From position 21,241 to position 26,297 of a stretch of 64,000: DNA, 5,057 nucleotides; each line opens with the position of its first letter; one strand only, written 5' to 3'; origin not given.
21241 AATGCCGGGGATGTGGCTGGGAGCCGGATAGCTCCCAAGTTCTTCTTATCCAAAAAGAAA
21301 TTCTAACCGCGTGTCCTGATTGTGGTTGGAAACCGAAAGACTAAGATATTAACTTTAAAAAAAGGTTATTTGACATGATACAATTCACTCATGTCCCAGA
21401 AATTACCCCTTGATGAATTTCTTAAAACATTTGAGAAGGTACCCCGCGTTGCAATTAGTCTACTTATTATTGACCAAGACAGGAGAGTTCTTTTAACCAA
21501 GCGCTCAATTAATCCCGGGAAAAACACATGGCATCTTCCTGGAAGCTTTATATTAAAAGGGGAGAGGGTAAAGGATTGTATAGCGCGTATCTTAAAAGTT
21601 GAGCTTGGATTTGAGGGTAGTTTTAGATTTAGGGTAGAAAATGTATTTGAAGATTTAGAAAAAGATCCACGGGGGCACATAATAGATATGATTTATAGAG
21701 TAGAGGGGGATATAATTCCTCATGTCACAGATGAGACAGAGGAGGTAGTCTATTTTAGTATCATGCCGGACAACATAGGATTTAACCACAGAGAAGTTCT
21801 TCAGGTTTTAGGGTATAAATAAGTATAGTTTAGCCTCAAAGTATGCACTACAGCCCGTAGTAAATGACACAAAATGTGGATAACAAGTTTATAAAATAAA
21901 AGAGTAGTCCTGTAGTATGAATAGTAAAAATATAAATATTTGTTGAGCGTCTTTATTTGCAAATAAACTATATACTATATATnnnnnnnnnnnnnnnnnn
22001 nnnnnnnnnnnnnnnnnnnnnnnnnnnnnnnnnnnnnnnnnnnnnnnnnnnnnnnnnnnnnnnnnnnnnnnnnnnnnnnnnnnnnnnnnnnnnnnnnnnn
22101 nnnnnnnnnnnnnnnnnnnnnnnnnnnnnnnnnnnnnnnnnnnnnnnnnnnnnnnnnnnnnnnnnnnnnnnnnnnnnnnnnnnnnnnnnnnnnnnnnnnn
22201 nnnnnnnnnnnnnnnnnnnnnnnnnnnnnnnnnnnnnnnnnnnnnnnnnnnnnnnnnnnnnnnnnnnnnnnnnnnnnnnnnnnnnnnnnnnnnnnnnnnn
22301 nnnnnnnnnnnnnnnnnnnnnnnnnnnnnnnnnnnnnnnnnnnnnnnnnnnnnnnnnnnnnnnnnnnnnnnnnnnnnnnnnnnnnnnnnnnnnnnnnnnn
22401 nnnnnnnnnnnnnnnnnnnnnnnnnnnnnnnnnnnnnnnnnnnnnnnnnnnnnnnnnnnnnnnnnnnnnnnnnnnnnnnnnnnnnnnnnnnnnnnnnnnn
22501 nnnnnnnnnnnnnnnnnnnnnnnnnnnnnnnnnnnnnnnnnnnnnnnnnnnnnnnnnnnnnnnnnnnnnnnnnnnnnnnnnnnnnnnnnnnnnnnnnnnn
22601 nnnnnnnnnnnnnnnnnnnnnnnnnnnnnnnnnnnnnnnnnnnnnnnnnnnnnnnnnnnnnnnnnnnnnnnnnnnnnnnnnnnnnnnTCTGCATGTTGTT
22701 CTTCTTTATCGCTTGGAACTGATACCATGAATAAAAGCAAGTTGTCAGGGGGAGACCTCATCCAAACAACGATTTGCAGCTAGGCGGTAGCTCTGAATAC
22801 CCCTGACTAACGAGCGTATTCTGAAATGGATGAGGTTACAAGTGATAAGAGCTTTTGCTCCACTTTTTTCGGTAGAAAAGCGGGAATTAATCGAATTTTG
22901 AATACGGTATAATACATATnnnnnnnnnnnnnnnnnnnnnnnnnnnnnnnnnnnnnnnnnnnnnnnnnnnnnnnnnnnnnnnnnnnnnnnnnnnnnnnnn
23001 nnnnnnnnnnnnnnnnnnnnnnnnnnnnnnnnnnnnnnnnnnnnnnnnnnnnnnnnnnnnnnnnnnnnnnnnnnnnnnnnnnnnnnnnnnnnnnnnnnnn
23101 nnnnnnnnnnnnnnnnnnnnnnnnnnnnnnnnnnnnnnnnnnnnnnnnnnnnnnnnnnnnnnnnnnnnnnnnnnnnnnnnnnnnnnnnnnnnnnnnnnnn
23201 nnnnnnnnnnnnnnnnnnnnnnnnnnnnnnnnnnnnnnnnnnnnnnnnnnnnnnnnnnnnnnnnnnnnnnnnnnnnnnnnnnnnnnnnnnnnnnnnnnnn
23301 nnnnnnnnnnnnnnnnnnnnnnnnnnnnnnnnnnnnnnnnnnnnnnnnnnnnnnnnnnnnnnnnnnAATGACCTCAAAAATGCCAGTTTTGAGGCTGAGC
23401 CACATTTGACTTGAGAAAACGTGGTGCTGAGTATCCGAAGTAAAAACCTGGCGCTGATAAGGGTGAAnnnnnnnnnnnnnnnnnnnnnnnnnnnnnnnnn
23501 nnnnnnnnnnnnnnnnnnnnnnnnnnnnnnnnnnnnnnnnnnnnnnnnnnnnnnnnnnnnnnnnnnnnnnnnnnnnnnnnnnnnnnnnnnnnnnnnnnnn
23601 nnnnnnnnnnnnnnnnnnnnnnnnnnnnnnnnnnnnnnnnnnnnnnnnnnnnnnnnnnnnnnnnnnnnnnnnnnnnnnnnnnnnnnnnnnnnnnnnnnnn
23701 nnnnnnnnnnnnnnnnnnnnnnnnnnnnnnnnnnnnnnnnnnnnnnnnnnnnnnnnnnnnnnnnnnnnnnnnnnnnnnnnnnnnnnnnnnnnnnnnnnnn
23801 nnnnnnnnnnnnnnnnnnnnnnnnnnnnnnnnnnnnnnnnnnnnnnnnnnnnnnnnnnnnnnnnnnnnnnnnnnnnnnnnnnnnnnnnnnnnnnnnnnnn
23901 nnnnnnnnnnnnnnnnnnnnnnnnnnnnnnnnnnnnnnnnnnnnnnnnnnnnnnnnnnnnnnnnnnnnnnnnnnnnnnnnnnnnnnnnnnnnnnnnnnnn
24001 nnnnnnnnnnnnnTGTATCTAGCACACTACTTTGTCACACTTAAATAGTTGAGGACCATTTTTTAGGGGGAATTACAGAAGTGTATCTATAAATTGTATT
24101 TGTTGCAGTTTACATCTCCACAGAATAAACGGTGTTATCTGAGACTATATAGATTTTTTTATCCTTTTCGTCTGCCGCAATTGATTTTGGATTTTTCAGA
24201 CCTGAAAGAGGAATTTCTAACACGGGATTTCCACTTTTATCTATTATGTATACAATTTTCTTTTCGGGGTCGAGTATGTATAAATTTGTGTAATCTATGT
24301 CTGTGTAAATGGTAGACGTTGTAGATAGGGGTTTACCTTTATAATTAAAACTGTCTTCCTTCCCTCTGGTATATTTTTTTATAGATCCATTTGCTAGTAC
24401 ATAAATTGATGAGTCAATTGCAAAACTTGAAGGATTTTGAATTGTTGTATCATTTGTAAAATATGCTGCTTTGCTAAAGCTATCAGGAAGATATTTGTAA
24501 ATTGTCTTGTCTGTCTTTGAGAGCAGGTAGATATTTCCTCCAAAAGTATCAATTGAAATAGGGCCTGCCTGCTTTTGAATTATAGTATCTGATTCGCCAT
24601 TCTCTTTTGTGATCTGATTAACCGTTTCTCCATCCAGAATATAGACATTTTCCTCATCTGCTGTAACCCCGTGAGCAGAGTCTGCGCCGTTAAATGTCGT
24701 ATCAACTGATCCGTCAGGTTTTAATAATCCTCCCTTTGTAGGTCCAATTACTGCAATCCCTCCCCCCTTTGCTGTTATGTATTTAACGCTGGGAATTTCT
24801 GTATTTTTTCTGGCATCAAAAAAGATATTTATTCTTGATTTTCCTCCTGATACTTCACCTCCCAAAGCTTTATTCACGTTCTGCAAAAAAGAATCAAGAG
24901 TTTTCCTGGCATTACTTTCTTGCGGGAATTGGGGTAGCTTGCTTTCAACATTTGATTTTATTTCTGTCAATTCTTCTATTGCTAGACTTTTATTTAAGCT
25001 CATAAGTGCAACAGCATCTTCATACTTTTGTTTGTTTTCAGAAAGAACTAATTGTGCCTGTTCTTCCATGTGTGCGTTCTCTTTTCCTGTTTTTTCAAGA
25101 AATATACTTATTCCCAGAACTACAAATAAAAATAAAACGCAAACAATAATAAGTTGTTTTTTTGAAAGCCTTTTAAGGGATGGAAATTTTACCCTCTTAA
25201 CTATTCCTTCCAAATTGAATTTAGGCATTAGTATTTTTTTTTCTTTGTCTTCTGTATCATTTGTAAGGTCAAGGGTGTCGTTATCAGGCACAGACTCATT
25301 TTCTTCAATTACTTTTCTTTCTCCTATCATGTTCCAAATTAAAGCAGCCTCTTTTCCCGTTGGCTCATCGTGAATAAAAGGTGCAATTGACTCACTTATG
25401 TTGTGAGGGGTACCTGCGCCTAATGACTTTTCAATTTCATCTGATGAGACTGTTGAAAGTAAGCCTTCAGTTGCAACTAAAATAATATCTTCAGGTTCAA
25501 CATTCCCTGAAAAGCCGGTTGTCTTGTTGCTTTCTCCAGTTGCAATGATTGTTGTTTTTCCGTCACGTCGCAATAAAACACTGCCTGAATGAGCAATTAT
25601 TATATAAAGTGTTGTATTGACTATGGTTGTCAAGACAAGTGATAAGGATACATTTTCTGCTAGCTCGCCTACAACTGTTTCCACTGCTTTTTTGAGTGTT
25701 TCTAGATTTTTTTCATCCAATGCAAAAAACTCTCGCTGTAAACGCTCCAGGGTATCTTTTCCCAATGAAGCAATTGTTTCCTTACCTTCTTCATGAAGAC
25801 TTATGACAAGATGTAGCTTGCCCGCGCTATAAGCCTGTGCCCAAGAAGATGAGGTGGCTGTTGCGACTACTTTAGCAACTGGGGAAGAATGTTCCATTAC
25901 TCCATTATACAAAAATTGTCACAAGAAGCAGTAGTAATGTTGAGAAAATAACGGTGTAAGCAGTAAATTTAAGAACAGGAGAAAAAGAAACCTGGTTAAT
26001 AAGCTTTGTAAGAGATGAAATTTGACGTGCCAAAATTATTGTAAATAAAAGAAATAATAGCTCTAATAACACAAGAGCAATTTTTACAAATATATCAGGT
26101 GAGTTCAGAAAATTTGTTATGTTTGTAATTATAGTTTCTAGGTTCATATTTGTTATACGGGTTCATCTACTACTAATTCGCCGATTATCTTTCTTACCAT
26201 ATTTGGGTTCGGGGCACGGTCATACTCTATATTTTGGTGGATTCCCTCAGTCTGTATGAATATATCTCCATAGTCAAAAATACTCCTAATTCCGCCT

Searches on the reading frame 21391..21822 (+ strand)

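Call 9: search_protein_families(library=pfam, proteins=[window:21391-21822:+], max_evalue=0.01)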
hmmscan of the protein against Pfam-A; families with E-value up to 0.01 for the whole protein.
window:21391-21822:+ (143 aa): 1 family
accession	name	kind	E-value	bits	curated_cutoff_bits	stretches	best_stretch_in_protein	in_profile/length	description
PF00293.34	NUDIX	-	1.9e-14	54.2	21.1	1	18-124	2-115/134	NUDIX domain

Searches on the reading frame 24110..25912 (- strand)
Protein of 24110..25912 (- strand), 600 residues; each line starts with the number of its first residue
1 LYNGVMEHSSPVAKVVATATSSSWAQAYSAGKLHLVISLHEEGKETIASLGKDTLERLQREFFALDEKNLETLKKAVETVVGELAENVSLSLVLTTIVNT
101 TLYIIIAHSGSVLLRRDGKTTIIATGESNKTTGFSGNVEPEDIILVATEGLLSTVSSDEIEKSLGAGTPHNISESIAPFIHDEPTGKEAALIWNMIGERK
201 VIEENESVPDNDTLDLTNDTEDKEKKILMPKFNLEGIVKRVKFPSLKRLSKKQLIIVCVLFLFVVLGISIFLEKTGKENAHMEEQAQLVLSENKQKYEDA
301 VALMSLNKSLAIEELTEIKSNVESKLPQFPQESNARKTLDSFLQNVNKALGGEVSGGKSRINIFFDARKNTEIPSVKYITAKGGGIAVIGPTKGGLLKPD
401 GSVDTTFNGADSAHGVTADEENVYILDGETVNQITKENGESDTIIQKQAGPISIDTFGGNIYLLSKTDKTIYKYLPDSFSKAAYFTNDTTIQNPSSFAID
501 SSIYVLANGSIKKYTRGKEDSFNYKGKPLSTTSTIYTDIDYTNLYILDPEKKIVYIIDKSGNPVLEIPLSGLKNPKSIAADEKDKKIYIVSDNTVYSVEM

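Call 9: search_protein_families(library=pfam, proteins=[window:24110-25912:-], max_evalue=0.01)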
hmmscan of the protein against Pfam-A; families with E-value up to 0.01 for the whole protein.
window:24110-25912:- (600 aa): 0 families

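Call 15: search_protein_families(library=ncbifam, proteins=[window:24110-25912:-], max_evalue=0.05)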
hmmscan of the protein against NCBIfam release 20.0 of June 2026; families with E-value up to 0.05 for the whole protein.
window:24110-25912:- (600 aa): 1 family
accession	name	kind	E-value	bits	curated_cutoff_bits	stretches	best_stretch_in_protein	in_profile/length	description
NF033484.1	Stp1_PP2C_phos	equivalog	0.048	13.2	230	0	129-166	165-202/232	Stp1/IreP family PP2C-type Ser/Thr phosphatase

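Call 98: search_protein_families(library=padloc, proteins=[window:24110-25912:-], max_evalue=0.01)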
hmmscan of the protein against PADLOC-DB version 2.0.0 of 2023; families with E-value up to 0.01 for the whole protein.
window:24110-25912:- (600 aa): 0 families

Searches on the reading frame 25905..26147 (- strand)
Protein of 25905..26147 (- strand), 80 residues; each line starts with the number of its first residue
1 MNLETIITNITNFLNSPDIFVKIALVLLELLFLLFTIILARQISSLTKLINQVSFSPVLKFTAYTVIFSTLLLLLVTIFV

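Call 3: search_protein_families(library=pfam, proteins=[window:25905-26147:-], max_evalue=0.1)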
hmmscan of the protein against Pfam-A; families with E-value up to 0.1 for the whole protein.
window:25905-26147:- (80 aa): 2 families
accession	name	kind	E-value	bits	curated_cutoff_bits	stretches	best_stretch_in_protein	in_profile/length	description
PF18901.5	DUF5657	-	6.8e-09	36.2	25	1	20-80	1-60/61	Family of unknown function (DUF5657)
PF19747.4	DUF6234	-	0.052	14.4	27.5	1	17-75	6-62/129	Family of unknown function (DUF6234)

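Call 4: search_protein_families(library=ncbifam, proteins=[window:25905-26147:-], max_evalue=0.1)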
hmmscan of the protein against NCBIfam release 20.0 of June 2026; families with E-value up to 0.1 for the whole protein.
window:25905-26147:- (80 aa): 0 families
